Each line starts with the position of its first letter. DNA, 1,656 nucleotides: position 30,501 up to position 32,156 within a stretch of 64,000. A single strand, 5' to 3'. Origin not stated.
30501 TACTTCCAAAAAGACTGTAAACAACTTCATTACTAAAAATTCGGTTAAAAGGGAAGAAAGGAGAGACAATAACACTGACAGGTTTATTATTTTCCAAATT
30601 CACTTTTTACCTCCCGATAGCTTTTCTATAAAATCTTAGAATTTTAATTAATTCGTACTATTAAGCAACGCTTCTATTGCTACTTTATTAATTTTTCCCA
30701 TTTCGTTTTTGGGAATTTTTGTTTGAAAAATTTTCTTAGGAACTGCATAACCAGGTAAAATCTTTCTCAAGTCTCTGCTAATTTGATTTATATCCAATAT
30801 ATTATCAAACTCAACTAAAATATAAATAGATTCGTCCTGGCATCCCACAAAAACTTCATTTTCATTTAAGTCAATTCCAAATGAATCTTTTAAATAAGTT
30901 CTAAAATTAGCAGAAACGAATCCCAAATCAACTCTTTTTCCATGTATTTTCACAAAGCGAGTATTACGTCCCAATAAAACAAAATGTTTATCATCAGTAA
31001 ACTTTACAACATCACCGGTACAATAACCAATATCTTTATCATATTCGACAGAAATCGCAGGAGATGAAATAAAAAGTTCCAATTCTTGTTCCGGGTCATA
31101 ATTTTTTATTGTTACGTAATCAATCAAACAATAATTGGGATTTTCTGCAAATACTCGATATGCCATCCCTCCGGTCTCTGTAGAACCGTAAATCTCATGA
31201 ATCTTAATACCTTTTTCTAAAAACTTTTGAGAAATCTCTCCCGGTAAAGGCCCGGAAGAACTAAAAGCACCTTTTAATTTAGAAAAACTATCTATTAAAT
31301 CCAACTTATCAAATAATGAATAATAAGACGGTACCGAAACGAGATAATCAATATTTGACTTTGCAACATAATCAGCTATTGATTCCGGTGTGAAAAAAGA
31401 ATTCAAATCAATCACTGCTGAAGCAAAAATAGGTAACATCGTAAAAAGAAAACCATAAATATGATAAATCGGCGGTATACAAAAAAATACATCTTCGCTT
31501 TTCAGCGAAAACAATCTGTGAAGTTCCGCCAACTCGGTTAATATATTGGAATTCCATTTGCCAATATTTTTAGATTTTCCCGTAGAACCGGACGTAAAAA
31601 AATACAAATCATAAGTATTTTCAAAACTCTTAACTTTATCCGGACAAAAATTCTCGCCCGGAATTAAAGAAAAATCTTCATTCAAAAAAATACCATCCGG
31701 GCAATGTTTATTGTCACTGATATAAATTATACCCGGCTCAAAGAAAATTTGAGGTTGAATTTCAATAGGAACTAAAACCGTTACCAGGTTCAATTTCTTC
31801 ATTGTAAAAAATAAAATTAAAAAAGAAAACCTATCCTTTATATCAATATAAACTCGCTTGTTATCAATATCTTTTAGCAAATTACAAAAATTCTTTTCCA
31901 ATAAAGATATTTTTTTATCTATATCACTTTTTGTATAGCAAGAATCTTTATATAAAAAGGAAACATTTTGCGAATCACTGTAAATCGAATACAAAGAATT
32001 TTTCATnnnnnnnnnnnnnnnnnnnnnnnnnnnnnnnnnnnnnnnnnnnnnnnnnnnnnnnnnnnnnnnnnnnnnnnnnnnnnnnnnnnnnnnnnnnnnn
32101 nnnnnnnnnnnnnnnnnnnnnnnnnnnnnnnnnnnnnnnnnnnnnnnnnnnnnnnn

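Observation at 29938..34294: Minimal type-II-PKS / aryl-polyene-like module (ACP, KS, KS-partner, adenylating enzyme, degenerate hydrolase-like protein) appended to tpiA-secG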

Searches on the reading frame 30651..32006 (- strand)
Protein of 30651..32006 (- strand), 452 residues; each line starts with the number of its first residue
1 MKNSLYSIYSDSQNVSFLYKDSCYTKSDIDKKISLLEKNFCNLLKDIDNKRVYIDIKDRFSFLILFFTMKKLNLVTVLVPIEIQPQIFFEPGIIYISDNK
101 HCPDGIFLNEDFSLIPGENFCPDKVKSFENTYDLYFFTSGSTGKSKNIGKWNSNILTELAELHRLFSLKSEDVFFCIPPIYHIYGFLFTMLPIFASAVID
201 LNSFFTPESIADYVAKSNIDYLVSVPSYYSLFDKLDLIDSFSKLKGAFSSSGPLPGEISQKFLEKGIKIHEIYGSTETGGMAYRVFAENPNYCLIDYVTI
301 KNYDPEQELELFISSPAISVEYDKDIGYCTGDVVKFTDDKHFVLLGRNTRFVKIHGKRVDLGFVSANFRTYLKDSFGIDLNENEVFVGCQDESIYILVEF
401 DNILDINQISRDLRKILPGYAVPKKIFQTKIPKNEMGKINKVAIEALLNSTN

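Call 3: search_protein_families(library=pfam, proteins=[window:30651-32006:-], max_evalue=1)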
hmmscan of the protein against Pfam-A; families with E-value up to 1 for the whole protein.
window:30651-32006:- (452 aa): 1 family
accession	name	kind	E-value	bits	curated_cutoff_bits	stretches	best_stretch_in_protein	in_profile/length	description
PF00501.34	AMP-binding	-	2.7e-20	73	29.9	1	135-284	167-330/384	AMP-binding enzyme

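Call 4: search_protein_families(library=ncbifam, proteins=[window:30651-32006:-], max_evalue=1)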
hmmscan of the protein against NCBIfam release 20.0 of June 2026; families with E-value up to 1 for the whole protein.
window:30651-32006:- (452 aa): 72 families (the best 25 are shown)
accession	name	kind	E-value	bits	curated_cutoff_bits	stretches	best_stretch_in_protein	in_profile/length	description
NF004837.0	PRK06187.1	subfamily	1.1e-22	80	476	2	123-282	163-327/531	long-chain-fatty-acid--CoA ligase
NF052269.1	Staph_lig_FadD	equivalog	2.2e-18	65.9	650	2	134-289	154-311/499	long-chain-fatty-acid--CoA ligase FadD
NF006386.0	PRK08633.1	equivalog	3.4e-18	64.8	1221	2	136-282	788-939/1147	acyl-[ACP]--phospholipid O-acyltransferase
TIGR02372.1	4_coum_CoA_lig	equivalog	3.8e-18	65.3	334.7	1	130-367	95-316/386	4-coumarate--CoA ligase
TIGR01733.1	AA-adenyl-dom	subfamily_domain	4.4e-18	65.3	317.4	2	133-281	123-276/409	amino acid adenylation domain-containing protein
NF005702.0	PRK07514.1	subfamily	1.4e-17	63.2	558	2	135-279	162-308/506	malonyl-CoA synthase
NF005307.0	PRK06839.1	equivalog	1.4e-16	60.2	748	2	134-284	153-306/496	o-succinylbenzoate--CoA ligase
TIGR03098.1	ligase_PEP_1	hypoth_equivalog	3.4e-16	58.8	592.35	2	307-445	376-515/517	acyl-CoA ligase (AMP-forming), exosortase A system-associated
NF005291.0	PRK06814.1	equivalog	1.3e-15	56.5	1349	2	134-279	797-945/1140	acyl-[ACP]--phospholipid O-acyltransferase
NF006167.0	PRK08308.1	equivalog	2.5e-15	56.3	513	1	20-443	5-406/414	acyl-CoA synthetase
NF004282.0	PRK05691.1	subfamily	2.6e-14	50.3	4090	2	135-278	1278-1426/4334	non-ribosomal peptide synthase/polyketide synthase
NF009071.0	PRK12406.1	subfamily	1e-13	50.6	701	2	136-283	159-314/510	acyl-CoA synthetase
NF005714.0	PRK07529.1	subfamily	2.5e-13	49.3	632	1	132-287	220-384/640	acyl-CoA synthetase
TIGR01734.1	D-ala-DACP-lig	equivalog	1.1e-12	47.3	559.85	2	321-446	370-500/504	D-alanine--poly(phosphoribitol) ligase subunit DltA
NF004758.0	PRK06087.1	equivalog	2.4e-12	46.1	736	1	136-280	194-341/548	medium-chain fatty-acid--CoA ligase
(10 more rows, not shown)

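Call 44: search_solved_structures(query=window:30651-32006:-, max_evalue=0.00001, show_alignments=1)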
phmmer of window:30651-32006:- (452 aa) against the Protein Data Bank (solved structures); distinct sequences matched with E-value up to 0.00001: 30.
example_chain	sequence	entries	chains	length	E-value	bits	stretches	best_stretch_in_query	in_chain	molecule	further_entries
4fuq_A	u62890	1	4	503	2.8e-10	42.7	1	135-279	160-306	Malonyl CoA synthetase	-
8xjz_C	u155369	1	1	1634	3.3e-10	42.5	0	328-440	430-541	Peptide synthetase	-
4fut_A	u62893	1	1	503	1.8e-09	40.1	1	135-279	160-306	Malonyl CoA synthetase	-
6mfy_A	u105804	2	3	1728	3e-09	39.3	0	328-444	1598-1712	Linear gramicidin synthase subunit A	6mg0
6mfz_A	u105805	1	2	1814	3.6e-09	39.1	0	328-444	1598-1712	Linear gramicidin synthase subunit A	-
9be3_A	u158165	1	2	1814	3.6e-09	39.1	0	328-444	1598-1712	Linear gramicidin synthase subunit A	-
9be4_A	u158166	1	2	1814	3.6e-09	39.1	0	328-444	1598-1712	Linear gramicidin synthase subunit A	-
9meh_A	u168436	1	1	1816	3.7e-09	39.1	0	328-444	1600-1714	Linear gramicidin synthase subunit A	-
4gxr_A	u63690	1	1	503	6.5e-09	38.2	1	135-279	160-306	Malonyl CoA synthetase, Benzoate-CoA ligase Chimeric protein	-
4gxq_A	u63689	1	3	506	9.2e-09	37.7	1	135-279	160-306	Malonyl CoA synthetase, Benzoate-CoA ligase Chimeric protein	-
5ja1_A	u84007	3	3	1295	1.1e-08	37.5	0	327-444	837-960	Enterobactin synthase component F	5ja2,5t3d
6o6e_B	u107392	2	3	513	1.1e-08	37.4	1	135-445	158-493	L-proline--[L-prolyl-carrier protein] ligase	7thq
6qjz_A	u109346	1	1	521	3.3e-08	35.9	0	132-278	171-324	oxalyl CoA-synthetase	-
8weu_A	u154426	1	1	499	3.3e-08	35.9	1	134-279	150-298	Fatty-acyl-CoA synthase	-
8wev_A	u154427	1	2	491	3.4e-08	35.9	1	134-279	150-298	Feruloyl-CoA Synthetase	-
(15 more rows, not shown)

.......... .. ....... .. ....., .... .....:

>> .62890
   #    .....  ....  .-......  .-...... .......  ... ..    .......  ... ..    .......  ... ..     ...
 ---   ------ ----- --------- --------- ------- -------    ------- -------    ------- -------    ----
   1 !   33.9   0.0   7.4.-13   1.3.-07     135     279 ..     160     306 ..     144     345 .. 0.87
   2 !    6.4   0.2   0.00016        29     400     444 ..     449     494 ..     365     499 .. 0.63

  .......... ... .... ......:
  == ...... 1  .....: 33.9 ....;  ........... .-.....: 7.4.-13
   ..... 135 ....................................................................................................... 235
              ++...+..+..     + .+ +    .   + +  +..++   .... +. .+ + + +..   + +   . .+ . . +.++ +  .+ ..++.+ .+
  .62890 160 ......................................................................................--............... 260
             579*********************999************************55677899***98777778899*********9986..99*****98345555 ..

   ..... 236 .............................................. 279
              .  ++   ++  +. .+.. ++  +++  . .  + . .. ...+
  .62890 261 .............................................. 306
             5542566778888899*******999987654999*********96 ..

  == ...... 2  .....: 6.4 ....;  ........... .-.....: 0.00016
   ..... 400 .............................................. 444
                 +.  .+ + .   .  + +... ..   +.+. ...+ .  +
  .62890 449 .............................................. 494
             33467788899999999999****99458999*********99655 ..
